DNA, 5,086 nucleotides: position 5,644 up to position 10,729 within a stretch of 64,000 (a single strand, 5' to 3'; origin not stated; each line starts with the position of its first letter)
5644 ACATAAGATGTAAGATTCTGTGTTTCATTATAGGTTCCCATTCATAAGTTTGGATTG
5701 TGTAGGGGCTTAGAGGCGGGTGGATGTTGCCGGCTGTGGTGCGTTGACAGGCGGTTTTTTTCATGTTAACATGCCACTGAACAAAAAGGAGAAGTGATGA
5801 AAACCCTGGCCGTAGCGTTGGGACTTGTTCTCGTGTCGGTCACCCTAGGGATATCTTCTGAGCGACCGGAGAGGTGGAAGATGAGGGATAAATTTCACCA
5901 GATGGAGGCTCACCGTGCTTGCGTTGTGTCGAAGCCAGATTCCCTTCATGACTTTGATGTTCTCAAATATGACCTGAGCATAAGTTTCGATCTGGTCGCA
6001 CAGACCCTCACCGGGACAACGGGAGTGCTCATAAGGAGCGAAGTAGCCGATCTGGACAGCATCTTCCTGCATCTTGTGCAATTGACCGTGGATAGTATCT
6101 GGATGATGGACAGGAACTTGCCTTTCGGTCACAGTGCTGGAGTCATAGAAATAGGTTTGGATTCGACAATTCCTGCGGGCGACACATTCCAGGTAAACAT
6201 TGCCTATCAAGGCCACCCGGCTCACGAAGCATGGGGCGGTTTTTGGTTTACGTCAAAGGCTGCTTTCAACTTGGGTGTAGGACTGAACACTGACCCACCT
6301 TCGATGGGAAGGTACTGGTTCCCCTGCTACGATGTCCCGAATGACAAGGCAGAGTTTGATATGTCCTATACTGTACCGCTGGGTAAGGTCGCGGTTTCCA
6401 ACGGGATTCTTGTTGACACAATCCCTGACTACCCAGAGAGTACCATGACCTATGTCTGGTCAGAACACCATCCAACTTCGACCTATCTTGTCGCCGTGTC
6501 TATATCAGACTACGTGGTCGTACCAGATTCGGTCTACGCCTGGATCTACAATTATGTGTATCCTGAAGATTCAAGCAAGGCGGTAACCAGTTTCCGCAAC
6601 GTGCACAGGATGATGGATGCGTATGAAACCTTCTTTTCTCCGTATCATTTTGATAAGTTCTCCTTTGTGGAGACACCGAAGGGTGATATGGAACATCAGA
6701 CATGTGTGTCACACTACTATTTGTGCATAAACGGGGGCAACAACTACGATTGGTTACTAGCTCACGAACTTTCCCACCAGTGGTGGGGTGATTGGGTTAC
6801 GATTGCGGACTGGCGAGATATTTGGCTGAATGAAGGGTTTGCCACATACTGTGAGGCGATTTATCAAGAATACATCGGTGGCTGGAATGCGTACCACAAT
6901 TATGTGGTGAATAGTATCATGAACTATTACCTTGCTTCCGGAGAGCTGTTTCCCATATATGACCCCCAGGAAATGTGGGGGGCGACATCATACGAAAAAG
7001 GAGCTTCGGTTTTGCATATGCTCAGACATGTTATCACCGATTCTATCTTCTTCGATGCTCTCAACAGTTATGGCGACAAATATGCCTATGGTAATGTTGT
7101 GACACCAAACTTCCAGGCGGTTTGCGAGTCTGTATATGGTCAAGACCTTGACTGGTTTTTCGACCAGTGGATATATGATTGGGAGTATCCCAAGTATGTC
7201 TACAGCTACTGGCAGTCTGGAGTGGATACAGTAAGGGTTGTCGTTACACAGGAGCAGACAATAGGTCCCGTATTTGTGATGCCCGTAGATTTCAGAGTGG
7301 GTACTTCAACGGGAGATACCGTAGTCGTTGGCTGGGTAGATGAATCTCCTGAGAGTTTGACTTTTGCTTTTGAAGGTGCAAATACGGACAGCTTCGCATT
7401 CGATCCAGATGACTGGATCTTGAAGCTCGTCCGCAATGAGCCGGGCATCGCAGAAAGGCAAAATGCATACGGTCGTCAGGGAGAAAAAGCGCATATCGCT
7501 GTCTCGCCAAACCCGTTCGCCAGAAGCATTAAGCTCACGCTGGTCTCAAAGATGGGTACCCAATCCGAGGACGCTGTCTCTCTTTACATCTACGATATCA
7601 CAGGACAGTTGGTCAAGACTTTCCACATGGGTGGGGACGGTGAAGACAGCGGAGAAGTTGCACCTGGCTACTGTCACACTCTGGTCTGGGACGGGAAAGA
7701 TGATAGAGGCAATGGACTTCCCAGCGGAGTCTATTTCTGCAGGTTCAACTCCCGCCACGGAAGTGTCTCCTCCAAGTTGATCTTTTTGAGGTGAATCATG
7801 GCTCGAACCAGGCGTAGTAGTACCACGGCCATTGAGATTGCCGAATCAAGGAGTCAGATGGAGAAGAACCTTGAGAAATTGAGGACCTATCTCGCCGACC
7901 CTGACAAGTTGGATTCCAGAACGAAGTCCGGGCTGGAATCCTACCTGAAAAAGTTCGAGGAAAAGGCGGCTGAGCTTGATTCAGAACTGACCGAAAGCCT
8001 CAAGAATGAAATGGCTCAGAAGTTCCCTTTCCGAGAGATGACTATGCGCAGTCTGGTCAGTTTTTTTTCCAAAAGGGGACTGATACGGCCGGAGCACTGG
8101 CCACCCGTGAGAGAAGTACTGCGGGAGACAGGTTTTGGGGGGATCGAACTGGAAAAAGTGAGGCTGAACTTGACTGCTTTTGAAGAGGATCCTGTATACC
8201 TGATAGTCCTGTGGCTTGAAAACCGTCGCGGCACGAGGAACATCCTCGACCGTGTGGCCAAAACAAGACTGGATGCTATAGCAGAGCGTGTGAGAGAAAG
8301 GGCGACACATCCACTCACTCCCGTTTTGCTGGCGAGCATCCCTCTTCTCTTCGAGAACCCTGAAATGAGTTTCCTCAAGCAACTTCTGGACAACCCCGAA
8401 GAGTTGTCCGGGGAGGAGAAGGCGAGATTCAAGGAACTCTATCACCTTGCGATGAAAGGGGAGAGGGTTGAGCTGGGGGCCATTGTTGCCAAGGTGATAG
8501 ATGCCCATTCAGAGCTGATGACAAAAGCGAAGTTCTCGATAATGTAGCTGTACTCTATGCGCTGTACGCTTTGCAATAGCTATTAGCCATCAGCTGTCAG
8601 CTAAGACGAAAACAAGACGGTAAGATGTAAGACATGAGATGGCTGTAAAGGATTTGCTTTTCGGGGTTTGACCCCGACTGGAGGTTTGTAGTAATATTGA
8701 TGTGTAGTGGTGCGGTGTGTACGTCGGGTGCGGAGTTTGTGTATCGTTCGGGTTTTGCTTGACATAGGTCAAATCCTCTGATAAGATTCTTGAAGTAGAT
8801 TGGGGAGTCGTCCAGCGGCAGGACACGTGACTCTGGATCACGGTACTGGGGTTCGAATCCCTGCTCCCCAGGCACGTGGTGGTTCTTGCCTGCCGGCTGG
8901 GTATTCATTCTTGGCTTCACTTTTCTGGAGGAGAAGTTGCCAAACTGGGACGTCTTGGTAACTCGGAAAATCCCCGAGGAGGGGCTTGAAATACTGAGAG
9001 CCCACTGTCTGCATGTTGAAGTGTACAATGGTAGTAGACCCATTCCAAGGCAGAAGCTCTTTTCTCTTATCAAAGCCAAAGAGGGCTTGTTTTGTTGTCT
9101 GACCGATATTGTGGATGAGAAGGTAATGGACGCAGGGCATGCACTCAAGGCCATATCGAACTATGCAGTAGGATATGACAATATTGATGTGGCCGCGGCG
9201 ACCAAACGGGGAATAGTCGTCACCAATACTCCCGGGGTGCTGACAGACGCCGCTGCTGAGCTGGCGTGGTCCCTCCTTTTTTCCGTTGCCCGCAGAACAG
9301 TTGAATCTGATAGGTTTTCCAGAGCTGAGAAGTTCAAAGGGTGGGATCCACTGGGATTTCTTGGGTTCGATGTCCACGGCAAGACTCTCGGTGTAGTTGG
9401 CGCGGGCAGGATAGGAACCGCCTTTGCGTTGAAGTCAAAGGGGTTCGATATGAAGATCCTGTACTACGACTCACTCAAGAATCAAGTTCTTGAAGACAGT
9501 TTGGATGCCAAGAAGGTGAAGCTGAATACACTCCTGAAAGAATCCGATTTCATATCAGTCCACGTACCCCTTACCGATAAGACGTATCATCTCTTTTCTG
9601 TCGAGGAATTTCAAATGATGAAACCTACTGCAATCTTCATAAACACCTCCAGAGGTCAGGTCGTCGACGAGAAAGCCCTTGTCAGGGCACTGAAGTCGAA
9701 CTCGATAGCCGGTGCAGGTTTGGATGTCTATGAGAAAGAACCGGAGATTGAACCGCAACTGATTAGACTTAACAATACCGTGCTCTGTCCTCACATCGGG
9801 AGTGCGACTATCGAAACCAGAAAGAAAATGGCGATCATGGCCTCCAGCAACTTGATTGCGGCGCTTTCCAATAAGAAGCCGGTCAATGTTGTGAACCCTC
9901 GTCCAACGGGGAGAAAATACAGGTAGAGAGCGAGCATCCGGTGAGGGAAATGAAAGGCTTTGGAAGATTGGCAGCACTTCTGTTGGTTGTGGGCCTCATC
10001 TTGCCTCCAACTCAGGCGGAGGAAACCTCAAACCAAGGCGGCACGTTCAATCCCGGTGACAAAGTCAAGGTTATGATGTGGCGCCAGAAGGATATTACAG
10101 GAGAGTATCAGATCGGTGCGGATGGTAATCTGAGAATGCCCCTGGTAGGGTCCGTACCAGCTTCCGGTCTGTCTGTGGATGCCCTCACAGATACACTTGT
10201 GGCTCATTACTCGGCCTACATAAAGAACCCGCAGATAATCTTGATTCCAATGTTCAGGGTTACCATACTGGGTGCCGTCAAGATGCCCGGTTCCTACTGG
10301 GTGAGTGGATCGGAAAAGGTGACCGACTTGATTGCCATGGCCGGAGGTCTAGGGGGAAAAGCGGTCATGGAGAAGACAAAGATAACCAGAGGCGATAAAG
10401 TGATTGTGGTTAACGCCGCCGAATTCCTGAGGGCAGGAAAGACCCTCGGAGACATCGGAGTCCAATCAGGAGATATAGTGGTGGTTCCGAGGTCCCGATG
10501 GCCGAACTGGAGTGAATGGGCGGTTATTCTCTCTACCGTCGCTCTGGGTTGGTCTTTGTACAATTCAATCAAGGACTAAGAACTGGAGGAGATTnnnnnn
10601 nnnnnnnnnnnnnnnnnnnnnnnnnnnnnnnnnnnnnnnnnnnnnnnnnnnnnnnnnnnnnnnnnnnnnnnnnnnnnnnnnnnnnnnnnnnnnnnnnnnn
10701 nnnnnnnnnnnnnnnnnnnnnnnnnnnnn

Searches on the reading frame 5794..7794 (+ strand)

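Call 6: search_protein_families(library=pfam, proteins=[window:5794-7794:+], max_evalue=0.01)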
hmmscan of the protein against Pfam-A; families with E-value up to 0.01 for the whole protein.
window:5794-7794:+ (666 aa): 4 families
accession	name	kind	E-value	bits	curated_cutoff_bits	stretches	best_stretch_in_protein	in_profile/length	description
PF01433.26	Peptidase_M1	-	5.5e-31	108.3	27.7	1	270-459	6-218/218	Peptidase family M1 domain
PF17900.6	Peptidase_M1_N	-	8.8e-14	52.5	25.8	1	58-232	4-186/186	Peptidase M1 N-terminal domain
PF13860.13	FlgD_ig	-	1.2e-06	28.8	27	1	589-647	19-69/79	FlgD Ig-like domain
PF18962.6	Por_Secre_tail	-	1.9e-05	25.3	27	0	571-609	2-36/75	Secretion system C-terminal sorting domain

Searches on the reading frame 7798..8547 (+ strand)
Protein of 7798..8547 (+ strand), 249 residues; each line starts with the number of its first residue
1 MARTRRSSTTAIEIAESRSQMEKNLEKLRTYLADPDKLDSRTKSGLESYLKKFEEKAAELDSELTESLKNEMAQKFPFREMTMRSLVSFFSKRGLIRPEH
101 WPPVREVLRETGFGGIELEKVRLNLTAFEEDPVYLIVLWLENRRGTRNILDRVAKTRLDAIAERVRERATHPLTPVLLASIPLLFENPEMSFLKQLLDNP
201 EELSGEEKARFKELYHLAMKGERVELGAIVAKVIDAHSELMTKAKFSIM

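Call 6: search_protein_families(library=pfam, proteins=[window:7798-8547:+], max_evalue=0.01)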
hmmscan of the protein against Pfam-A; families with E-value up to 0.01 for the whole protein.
window:7798-8547:+ (249 aa): 0 families

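Call 23: search_protein_families(library=ncbifam, proteins=[window:7798-8547:+], max_evalue=0.1)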
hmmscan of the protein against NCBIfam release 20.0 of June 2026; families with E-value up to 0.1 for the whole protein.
window:7798-8547:+ (249 aa): 2 families
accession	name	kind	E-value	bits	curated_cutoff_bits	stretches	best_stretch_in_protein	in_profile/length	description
NF005919.0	PRK07920.1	equivalog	0.026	13.6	209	1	15-73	46-102/311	phosphatidylinositol mannoside acyltransferase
NF004438.0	PRK05776.1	equivalog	0.038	12.1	793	1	19-74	548-603/677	DNA topoisomerase I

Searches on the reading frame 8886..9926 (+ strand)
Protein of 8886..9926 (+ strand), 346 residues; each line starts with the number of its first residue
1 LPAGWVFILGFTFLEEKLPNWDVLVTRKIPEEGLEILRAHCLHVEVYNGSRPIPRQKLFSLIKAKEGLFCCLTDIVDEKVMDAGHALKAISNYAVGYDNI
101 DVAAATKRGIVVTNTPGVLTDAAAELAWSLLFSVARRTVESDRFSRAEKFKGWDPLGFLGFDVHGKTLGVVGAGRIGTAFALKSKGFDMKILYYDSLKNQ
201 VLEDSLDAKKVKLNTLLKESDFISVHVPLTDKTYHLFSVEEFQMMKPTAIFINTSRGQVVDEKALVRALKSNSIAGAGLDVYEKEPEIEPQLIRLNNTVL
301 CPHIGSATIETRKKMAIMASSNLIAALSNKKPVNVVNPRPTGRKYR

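Call 5: search_protein_families(library=pfam, proteins=[window:8886-9926:+], max_evalue=0.01)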
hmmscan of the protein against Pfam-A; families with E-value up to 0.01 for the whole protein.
window:8886-9926:+ (346 aa): 2 families
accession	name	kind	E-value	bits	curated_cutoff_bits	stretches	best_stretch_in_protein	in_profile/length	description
PF02826.25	2-Hacid_dh_C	-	4e-58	196.2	25.1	1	129-305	2-178/178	D-isomer specific 2-hydroxyacid dehydrogenase, NAD binding domain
PF00389.36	2-Hacid_dh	-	6.9e-33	113.6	24.6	1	23-337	1-134/134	D-isomer specific 2-hydroxyacid dehydrogenase, catalytic domain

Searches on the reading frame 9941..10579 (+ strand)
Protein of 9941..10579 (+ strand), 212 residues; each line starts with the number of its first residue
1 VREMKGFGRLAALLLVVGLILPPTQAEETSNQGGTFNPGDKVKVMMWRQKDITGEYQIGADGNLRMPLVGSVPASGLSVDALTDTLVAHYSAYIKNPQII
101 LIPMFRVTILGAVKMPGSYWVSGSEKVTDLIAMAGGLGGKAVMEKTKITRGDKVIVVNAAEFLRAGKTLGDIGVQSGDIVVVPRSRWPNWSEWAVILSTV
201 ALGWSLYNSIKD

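Call 5: search_protein_families(library=pfam, proteins=[window:9941-10579:+], max_evalue=0.01)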
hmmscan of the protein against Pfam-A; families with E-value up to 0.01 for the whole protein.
window:9941-10579:+ (212 aa): 3 families
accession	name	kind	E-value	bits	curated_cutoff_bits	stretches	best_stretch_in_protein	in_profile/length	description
PF02563.21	Poly_export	-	1.8e-16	60.5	28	1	33-99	6-72/77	Polysaccharide biosynthesis/export protein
PF10531.15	SLBB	-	7.5e-10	38.9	27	1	106-157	1-54/55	SLBB domain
PF22461.2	SLBB_2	-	4.4e-08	33.6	27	1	106-182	2-79/79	SLBB domain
